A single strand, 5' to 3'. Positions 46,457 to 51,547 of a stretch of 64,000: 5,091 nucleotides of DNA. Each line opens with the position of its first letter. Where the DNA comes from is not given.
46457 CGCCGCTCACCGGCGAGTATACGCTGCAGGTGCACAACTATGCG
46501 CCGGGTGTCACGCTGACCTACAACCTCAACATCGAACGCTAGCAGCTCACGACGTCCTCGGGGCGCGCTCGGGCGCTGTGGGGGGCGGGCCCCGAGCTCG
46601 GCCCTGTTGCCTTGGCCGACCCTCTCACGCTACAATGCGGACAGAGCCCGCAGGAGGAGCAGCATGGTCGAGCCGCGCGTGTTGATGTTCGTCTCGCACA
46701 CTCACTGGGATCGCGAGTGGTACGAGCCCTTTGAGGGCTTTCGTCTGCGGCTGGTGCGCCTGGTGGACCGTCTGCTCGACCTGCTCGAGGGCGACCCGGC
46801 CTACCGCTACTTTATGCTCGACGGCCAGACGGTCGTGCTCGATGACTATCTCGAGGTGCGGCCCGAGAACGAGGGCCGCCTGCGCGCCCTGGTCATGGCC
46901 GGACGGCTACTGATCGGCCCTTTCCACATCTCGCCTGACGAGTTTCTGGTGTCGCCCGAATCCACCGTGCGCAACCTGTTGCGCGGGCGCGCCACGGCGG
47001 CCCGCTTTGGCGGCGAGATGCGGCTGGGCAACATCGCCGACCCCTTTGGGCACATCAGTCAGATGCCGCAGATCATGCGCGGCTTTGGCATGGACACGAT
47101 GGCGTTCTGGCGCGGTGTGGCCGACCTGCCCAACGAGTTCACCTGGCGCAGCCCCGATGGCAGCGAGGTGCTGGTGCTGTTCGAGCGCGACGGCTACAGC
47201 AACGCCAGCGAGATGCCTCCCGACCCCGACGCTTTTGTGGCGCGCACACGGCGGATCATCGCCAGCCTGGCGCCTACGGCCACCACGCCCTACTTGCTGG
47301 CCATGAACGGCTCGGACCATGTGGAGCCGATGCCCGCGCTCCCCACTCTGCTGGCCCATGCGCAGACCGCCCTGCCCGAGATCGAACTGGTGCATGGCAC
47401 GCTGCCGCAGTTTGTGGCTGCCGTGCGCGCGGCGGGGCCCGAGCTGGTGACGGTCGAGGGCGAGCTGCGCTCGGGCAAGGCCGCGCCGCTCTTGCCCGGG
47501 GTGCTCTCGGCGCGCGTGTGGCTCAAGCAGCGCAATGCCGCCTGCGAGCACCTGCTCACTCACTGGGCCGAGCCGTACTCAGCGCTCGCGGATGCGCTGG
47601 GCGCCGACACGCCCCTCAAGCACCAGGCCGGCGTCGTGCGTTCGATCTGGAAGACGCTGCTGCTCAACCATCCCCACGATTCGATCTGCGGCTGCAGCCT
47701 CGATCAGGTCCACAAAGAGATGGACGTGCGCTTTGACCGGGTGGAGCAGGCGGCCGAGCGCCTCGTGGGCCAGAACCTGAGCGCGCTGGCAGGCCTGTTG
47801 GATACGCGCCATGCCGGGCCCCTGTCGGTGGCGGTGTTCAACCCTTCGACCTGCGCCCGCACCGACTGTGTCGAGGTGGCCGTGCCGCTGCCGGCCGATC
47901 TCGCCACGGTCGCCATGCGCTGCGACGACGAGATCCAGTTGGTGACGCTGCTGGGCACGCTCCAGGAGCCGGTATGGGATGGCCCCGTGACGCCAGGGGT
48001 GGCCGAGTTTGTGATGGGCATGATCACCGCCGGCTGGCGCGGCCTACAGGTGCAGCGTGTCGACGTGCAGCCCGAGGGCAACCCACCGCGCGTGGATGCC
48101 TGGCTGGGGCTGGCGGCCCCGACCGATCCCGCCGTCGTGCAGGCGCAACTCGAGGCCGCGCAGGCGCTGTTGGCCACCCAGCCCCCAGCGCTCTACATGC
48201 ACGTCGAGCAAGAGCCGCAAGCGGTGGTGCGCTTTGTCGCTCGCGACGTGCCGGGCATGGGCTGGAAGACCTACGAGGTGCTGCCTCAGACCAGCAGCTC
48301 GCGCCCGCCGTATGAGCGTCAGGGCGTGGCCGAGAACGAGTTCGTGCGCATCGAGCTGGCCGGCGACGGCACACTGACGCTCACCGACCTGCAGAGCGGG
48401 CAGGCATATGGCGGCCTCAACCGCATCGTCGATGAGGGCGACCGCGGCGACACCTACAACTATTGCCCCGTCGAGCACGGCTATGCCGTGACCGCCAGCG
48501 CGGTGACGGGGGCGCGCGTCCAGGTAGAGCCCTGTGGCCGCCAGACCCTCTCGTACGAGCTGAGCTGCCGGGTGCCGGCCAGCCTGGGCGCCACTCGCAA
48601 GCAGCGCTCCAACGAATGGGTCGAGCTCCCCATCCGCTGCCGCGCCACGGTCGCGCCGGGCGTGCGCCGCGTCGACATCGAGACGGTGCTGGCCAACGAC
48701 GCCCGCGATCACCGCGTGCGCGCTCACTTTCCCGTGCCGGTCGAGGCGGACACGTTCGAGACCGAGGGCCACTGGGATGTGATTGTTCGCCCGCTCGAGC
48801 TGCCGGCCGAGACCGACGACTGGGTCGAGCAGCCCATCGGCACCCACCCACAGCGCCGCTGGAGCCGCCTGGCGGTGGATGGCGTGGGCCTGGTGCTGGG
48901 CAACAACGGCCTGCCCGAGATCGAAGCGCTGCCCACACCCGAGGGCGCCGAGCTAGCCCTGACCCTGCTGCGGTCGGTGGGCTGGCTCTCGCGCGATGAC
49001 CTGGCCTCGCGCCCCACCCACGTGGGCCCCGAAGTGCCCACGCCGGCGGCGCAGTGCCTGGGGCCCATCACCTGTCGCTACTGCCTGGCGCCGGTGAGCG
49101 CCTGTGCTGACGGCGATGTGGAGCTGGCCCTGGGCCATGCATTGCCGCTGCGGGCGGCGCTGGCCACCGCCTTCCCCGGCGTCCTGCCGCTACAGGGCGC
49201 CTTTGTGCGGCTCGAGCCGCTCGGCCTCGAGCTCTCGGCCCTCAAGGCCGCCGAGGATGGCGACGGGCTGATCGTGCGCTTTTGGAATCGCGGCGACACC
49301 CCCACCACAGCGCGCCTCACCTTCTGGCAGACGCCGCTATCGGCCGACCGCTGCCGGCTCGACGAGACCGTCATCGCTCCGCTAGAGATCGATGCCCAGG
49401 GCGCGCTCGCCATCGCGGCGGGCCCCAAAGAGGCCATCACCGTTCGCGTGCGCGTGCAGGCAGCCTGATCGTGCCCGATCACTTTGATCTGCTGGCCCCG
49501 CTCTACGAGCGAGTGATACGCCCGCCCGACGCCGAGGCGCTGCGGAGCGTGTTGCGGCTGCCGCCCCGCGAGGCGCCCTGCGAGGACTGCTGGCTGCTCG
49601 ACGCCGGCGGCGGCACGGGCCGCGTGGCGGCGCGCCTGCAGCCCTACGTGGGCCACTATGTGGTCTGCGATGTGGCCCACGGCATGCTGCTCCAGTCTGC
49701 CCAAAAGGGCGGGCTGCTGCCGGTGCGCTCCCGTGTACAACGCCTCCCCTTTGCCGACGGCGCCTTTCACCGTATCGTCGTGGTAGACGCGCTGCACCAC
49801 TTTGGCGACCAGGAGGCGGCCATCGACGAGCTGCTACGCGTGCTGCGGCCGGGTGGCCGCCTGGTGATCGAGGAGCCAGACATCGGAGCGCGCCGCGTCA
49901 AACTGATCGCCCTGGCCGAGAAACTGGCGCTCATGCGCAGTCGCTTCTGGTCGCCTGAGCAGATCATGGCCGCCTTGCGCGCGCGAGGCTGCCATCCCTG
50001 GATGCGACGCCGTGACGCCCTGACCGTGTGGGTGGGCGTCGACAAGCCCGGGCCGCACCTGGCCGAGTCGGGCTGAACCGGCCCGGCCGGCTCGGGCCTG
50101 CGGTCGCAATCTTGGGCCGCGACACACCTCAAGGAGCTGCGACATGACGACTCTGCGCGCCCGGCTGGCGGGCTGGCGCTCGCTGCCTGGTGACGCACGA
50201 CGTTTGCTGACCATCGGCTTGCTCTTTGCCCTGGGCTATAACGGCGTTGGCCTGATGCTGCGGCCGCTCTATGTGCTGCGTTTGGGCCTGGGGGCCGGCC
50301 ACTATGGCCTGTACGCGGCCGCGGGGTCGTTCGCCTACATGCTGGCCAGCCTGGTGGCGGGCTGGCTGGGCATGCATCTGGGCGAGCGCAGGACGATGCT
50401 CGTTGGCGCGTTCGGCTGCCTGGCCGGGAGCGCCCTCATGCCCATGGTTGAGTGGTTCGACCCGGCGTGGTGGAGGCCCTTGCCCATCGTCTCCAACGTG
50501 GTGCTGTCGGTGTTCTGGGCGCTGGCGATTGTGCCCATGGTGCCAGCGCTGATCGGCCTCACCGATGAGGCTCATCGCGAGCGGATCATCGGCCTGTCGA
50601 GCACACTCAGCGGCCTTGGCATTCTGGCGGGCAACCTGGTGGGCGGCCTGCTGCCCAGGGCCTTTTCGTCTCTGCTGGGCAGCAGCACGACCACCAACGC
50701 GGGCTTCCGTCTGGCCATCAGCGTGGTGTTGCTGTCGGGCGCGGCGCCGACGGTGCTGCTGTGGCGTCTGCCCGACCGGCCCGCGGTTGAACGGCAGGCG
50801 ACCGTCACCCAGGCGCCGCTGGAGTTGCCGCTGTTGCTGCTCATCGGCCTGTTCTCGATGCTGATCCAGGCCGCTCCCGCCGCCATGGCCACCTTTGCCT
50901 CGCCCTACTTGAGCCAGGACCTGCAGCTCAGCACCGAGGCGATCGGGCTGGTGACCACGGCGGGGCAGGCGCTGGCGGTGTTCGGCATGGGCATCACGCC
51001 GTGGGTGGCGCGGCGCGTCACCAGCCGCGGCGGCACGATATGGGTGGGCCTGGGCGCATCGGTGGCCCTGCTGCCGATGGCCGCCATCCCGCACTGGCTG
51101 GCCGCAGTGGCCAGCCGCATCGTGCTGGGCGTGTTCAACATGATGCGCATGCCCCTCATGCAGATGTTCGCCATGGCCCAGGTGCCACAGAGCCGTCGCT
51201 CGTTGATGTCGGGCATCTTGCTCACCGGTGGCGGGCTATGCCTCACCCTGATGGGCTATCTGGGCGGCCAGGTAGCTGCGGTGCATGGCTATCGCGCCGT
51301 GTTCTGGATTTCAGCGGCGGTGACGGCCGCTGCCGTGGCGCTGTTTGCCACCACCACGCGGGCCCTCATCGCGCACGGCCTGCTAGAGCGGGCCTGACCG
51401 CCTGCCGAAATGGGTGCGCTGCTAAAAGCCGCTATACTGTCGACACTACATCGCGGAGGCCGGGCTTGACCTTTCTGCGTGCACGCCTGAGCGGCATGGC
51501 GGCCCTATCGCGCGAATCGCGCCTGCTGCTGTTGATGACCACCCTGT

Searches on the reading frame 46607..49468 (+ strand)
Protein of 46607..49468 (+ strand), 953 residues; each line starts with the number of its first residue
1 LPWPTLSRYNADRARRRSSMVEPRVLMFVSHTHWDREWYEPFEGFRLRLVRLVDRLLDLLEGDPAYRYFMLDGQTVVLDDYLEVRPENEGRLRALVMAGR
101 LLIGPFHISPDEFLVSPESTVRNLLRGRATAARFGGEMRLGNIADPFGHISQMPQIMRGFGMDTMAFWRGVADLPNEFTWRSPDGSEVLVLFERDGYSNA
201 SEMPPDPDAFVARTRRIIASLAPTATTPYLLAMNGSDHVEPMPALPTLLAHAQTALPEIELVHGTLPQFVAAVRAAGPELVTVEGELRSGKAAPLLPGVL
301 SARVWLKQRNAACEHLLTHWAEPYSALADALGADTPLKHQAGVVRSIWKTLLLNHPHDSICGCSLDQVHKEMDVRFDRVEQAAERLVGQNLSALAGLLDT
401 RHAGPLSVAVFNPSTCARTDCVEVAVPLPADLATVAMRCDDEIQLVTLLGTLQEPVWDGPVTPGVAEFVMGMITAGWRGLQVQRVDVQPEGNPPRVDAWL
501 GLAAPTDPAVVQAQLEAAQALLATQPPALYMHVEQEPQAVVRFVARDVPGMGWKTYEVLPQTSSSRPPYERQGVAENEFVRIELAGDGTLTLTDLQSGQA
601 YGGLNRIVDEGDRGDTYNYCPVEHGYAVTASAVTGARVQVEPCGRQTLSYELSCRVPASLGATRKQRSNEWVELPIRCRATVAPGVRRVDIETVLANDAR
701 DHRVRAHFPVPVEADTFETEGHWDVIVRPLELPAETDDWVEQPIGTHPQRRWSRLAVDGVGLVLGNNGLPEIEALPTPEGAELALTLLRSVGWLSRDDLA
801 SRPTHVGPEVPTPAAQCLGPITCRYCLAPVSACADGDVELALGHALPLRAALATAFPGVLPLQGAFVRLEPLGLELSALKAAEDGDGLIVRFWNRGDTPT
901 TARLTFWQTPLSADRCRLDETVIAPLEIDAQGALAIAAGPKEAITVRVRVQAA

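Call 57: search_protein_families(library=pfam, proteins=[window:46607-49468:+], max_evalue=0.0001)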
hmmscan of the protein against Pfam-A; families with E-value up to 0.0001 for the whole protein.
window:46607-49468:+ (953 aa): 4 families
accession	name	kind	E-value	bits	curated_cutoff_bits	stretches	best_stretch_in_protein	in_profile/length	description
PF01074.27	Glyco_hydro_38N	-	9.4e-31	107.6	25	1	27-275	3-257/270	Glycosyl hydrolases family 38 N-terminal domain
PF09261.16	Alpha-mann_mid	-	1.2e-11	45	31.1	1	298-394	5-96/96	Alpha mannosidase middle domain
PF17677.7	Glyco_hydro38C2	-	1.2e-08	35.3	22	1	875-945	3-71/72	Glycosyl hydrolases family 38 C-terminal beta sandwich domain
PF07748.19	Glyco_hydro_38C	-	8e-05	23.4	25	0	576-793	2-202/206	Glycosyl hydrolases family 38 C-terminal domain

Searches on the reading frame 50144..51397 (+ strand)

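Call 57: search_protein_families(library=pfam, proteins=[window:50144-51397:+], max_evalue=0.0001)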
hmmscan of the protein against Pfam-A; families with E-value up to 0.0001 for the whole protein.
window:50144-51397:+ (417 aa): 1 family
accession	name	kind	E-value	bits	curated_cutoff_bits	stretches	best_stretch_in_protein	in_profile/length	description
PF07690.21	MFS_1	-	2.7e-28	99.3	33.4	2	236-401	2-168/347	Major Facilitator Superfamily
